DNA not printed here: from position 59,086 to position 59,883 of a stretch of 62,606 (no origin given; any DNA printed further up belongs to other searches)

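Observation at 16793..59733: Two tandem copies of a unit in which a PIN-toxin cassette is chained by start/stop overlaps to a giant secreted-protein gene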

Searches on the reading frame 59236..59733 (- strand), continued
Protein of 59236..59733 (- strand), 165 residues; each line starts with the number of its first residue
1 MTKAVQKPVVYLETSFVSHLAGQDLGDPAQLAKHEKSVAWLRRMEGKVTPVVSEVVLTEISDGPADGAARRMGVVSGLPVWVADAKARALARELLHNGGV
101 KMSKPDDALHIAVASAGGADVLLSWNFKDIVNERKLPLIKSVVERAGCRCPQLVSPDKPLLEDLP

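Call 20: find_related_loci(query=A1, collection=genome_contigs, flank=10000)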
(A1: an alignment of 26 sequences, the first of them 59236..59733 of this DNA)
Query A1 (165 aa) in genome_contigs; peptide patterns used: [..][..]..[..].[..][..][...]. (x = any residue, [..] = any of these).
600 stretches matched a pattern (row limit reached: there are more); 554 encode a relative of the query (tblastn E <= 1e-3); the best 80 are kept; 80 distinct loci.
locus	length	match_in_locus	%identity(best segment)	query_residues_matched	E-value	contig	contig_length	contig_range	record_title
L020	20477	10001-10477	38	1-158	1e-28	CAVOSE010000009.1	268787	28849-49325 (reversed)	MAG: uncultured Gammaproteobacteria bacterium isolate MFD09964.bin.2.108 genome assembly, contig: contig_13414, whole ge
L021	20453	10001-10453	38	10-160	1e-27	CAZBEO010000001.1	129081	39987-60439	MAG TPA_asm: uncultured Verrucomicrobiota bacterium isolate binchicken_co181_620 genome assembly, contig: NODE_92_length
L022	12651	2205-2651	36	10-158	3e-26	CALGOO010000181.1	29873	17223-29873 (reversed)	MAG TPA_asm: uncultured Candidatus Competibacteraceae bacterium isolate SRR1506984_bin.29_CONCOCT_v1.1_MAG genome assemb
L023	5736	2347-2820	38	1-158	3e-26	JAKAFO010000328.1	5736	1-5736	MAG: Deltaproteobacteria bacterium isolate WY2.bin100 NODE_26680_length_5736_cov_3.611695, whole genome shotgun sequence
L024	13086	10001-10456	38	7-158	1e-25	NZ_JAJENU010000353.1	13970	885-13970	Lyngbya sp. CCY1209 NODE_1114933_length_13970_cov_61.2001, whole genome shotgun sequence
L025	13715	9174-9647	34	6-163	1e-25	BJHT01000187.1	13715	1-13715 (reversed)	Verrucomicrobiota bacterium LBMAG_Verrucomicrobia_hypo.bin2 DNA, sequence187, whole genome shotgun sequence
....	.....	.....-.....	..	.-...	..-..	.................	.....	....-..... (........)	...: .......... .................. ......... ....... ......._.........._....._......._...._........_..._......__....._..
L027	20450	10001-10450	36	10-160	1e-25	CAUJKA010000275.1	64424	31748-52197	MAG: Planctomycetota bacterium isolate KLAP7 genome assembly, contig: KLAP7_274027, whole genome shotgun sequence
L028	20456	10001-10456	38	6-157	2e-25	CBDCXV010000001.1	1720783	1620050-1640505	MAG: Candidatus Latescibacterota bacterium isolate a04b77f4-1c6a-4467-bb03-95175eeb39fb genome assembly, contig: contig_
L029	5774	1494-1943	38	9-158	2e-25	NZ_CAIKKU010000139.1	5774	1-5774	MAG: uncultured Thiodictyon sp. isolate Loclat_bin-12166, whole genome shotgun sequence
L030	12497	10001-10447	35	10-158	3e-25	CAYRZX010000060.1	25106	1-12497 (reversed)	MAG TPA_asm: uncultured Gemmatimonas sp. isolate binchicken_co21_402 genome assembly, contig: NODE_875_length_25106_cov_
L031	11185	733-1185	36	10-160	1e-24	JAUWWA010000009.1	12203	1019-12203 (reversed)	MAG: Pirellulales bacterium isolate CSMAG_2646 CSMAG_2646_k127_607296_length_12203_cov_16.0000, whole genome shotgun seq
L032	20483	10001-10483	35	2-162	3e-24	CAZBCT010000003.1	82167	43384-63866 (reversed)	MAG TPA_asm: uncultured Candidatus Brocadia sp. isolate SRP323723_co1_49 genome assembly, contig: NODE_259_length_82167_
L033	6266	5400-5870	37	5-162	5e-24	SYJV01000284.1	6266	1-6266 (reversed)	MAG: Planctomycetaceae bacterium isolate F1-80-MAGs021 F1-80__c393475, whole genome shotgun sequence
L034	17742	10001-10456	32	6-158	1e-22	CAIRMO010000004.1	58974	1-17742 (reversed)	MAG: uncultured Candidatus Competibacteraceae bacterium isolate Loclat_bin-08336 genome assembly, contig: bin-08336:004/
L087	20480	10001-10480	32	1-162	1e-18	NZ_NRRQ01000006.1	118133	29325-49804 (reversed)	Chromatium okenii strain DSM 169 scaffold0006, whole genome shotgun sequence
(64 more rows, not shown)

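Call 34: find_encoding_contigs(protein=P0002, flank=10000, max_places=4)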
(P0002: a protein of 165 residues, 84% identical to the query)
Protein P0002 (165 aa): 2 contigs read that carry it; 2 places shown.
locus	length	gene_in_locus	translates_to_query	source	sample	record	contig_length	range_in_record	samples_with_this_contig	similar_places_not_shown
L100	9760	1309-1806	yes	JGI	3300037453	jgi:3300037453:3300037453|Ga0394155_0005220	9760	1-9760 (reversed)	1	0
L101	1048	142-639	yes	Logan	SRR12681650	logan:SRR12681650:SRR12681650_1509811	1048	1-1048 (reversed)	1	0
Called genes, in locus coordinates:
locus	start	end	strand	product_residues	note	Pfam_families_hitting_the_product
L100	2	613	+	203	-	?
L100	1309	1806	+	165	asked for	-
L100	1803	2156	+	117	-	-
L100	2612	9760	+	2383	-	?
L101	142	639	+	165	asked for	-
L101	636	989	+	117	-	-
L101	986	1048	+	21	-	?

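Call 35: find_encoding_contigs(protein=P0015, flank=10000, max_places=4)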
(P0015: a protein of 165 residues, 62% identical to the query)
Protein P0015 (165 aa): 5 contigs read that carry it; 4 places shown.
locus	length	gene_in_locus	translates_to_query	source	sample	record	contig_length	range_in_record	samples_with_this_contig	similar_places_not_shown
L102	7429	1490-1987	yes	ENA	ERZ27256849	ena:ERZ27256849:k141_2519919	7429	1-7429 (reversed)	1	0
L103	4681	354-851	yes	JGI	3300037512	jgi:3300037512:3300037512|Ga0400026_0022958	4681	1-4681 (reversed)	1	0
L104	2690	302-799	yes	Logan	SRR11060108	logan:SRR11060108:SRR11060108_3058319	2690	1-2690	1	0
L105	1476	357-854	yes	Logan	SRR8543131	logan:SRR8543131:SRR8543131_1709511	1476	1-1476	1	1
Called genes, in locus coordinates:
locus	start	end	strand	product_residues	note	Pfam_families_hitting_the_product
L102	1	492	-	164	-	?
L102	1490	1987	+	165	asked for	-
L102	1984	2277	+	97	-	-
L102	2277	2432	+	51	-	-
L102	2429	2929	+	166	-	-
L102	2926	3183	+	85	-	-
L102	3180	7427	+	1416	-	?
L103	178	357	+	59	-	-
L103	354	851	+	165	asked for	-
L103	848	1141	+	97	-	-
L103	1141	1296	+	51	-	-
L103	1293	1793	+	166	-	-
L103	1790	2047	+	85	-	-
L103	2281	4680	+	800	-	?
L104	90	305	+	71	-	-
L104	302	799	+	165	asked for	-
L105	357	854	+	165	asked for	-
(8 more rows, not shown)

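Call 52: search_protein_families(library=padloc, proteins=[window:59236-59733:-], max_evalue=0.01)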
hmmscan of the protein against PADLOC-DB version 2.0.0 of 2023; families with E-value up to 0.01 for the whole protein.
window:59236-59733:- (165 aa): 0 families

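Call 53: search_solved_structures(query=A1, max_evalue=1)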
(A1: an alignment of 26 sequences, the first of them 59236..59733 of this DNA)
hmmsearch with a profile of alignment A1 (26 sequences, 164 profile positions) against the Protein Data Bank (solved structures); distinct sequences matched with E-value up to 1: 6.
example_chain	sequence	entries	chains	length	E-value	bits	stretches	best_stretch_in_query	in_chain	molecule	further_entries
7tbi_X1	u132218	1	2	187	0.67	12.7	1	10-94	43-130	Nsp1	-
4il5_A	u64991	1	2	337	0.87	12.4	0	19-78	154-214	Cysteine synthase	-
4jbn_A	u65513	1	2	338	0.88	12.4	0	19-78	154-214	Cysteine synthase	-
3bm5_A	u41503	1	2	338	0.88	12.4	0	19-78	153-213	Cysteine synthase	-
4jbl_A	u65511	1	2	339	0.88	12.4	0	19-78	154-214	Cysteine synthase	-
2pqm_A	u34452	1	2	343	0.9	12.3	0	19-78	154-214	Cysteine synthase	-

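Call 58: search_protein_families(library=pfam, proteins=[L024:10001-10480:+, L087:10001-10495:+], max_evalue=1)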
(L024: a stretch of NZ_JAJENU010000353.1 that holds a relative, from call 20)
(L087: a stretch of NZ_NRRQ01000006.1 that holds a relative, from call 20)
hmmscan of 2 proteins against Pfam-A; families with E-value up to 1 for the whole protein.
L024:10001-10480:+ (159 aa): 1 family
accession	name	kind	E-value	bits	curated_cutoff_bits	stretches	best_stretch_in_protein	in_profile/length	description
PF01850.27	PIN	-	0.00019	22.5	23.6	1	4-118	1-109/120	PIN domain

L087:10001-10495:+ (164 aa): 2 families
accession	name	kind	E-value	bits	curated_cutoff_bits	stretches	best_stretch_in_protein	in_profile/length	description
PF01850.27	PIN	-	0.00058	20.9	23.6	1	10-122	2-109/120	PIN domain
PF13470.12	PIN_3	-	0.011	17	27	1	12-125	5-114/115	PIN domain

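Call 59: search_protein_families(library=ncbifam, proteins=[L024:10001-10480:+, L087:10001-10495:+], max_evalue=1)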
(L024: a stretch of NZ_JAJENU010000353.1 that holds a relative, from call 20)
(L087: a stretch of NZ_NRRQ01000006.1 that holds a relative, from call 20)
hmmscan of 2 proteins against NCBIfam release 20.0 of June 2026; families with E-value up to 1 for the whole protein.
L024:10001-10480:+ (159 aa): 0 families

L087:10001-10495:+ (164 aa): 1 family
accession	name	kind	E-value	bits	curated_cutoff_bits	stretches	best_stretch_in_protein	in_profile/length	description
TIGR03733.1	lanti_perm_MutG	subfamily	0.21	11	117.2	1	107-152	18-60/248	lantibiotic immunity ABC transporter MutG family permease subunit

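Call 69: predict_structure(alignment_id=A1)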
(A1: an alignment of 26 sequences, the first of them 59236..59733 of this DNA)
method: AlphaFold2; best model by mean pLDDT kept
length: 165 residues; sequences in the alignment: 26
mean_pLDDT: 92.8   pTM: 0.88
mean pLDDT of the five models: 92.8, 91.9, 90.5, 89.6, 88.6
residues with pLDDT >= 90: 142; 70-90: 12; 50-70: 9; < 50: 2
segments of 3 or more residues with pLDDT < 50: none
pLDDT, mean of each block of 10 residues (from residue 1): 74 97 94 95 93 98 94 98 98 98 97 98 92 95 98 86 57
secondary structure, 60 per line:
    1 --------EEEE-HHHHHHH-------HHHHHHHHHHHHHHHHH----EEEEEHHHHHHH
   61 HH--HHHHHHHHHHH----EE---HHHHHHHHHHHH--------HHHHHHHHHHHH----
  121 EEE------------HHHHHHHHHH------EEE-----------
elements in order: E9-12 H14-20 H28-44 E49-53 H54-62 H65-75 H85-96 H105-116 E121-123 H136-145 E152-154

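Call 72: fold_search(model_id=the predicted structure, library=pdb)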
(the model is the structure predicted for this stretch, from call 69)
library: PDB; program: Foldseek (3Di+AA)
matches with E <= 10: 942; with E <= 0.001: 18
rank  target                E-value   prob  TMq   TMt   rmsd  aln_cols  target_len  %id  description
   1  3zvk_A                5.7e-05  1.00  0.61  0.73   3.3       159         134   18  Crystal structure of VapBC2 from Rickettsia felis bound to a DNA fragment from their promoter (released 2011-12-14)
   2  3zvk_B                5.7e-05  1.00  0.55  0.66   5.1       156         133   17  Crystal structure of VapBC2 from Rickettsia felis bound to a DNA fragment from their promoter (released 2011-12-14)
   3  5k8j_B                1.4e-04  1.00  0.56  0.70   4.0       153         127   20  Structure of Caulobacter crescentus VapBC1 (apo form) (released 2016-12-28)
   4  3zvk_C                1.9e-04  1.00  0.60  0.72   3.1       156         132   17  Crystal structure of VapBC2 from Rickettsia felis bound to a DNA fragment from their promoter (released 2011-12-14)
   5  5wzf_B                2.3e-04  1.00  0.51  0.62   5.1       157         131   18  Crystal structure of Mycobacterium tuberculosis VapC20 (Rv2549c), Sarcin-Ricin loop cleaving toxin (released 2017-10-25)
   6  6a7v_A                3.2e-04  1.00  0.56  0.66   4.1       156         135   19  Crystal structure of Mycobacterium tuberculosis VapBC11 toxin-antitoxin complex (released 2018-10-10)
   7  6a7v_C                3.4e-04  1.00  0.61  0.70   3.4       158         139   17  Crystal structure of Mycobacterium tuberculosis VapBC11 toxin-antitoxin complex (released 2018-10-10)
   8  5ecd_A                3.6e-04  1.00  0.57  0.70   3.6       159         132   18  Structure of the Shigella flexneri VapC mutant D98N crystal form 1 (released 2016-02-17)
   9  6a7v_G                4.1e-04  1.00  0.59  0.69   3.6       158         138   16  Crystal structure of Mycobacterium tuberculosis VapBC11 toxin-antitoxin complex (released 2018-10-10)
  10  5ecw_A                4.1e-04  1.00  0.55  0.67   4.1       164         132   15  Structure of the Shigella flexneri VapC mutant D7A (released 2016-02-17)
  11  4chg_A                4.6e-04  1.00  0.53  0.63   4.3       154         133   21  Crystal structure of VapBC15 complex from Mycobacterium tuberculosis (released 2014-11-12)
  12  8wmm_G                4.9e-04  1.00  0.54  0.64   4.6       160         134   13  Structure of CbCas9-PcrIIC1 complex bound to 28-bp DNA substrate (20-nt complementary) (released 2024-06-05)
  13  6ifc_A                6.6e-04  1.00  0.59  0.72   3.2       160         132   16  Crystal structure of VapBC from Salmonella typhimurium (released 2020-01-29)
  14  5ed0_A                7.0e-04  1.00  0.58  0.71   3.9       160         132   18  Structure of the Shigella flexneri VapC mutant D7N (released 2016-02-17)
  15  5wzf_A                7.9e-04  1.00  0.51  0.62   3.9       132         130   18  Crystal structure of Mycobacterium tuberculosis VapC20 (Rv2549c), Sarcin-Ricin loop cleaving toxin (released 2017-10-25)
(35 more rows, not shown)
